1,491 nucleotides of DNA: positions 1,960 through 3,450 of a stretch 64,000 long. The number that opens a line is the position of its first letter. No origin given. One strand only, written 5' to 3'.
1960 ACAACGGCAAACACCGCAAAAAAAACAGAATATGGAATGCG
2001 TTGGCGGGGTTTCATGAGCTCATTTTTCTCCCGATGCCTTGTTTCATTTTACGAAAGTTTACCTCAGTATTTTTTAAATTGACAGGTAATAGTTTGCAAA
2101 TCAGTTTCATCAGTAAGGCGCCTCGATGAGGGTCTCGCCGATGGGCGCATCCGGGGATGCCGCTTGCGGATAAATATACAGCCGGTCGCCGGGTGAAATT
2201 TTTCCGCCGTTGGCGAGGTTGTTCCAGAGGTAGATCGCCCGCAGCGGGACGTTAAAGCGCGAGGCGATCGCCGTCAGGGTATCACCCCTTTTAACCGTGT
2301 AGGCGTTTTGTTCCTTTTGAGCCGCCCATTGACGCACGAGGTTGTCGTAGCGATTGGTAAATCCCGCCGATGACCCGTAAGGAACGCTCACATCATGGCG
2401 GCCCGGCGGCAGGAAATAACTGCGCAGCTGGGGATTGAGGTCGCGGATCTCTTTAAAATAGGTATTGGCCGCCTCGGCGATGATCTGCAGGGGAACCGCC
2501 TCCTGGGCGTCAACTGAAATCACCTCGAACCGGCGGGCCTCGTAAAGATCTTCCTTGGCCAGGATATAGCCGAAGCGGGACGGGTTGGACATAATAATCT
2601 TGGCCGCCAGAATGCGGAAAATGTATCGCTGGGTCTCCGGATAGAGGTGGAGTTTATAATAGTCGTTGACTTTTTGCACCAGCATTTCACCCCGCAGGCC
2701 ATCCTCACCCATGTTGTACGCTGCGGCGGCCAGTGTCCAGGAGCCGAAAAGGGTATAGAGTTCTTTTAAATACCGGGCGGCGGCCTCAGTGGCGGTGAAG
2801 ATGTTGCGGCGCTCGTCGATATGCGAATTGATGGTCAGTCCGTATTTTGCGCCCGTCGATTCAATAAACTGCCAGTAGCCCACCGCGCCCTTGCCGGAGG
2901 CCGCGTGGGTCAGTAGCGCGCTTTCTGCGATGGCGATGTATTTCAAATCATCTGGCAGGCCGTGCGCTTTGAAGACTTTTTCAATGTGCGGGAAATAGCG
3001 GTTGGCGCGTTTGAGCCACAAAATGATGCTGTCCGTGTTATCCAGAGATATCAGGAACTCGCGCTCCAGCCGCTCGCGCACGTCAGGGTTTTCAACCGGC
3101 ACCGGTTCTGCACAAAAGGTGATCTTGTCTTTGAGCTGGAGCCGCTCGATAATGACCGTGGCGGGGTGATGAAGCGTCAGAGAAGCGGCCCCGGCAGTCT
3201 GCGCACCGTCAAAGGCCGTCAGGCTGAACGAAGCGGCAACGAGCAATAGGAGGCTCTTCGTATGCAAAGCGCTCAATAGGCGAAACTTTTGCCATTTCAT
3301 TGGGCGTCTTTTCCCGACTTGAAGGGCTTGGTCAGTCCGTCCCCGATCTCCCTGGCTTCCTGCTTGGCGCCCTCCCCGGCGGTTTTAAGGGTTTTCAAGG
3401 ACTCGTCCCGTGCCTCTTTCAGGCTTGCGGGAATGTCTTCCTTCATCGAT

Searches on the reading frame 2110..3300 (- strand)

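Call 40: search_protein_families(library=pfam, proteins=[window:2110-3300:-], max_evalue=0.00001)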
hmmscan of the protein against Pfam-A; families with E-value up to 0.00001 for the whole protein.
window:2110-3300:- (396 aa): 2 families
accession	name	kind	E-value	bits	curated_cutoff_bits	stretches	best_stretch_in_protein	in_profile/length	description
PF01464.25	SLT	-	2.6e-19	69.3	21.3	1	115-201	13-100/117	Transglycosylase SLT domain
PF01476.26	LysM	-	7.7e-17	61.4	20.9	1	334-376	1-42/43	LysM domain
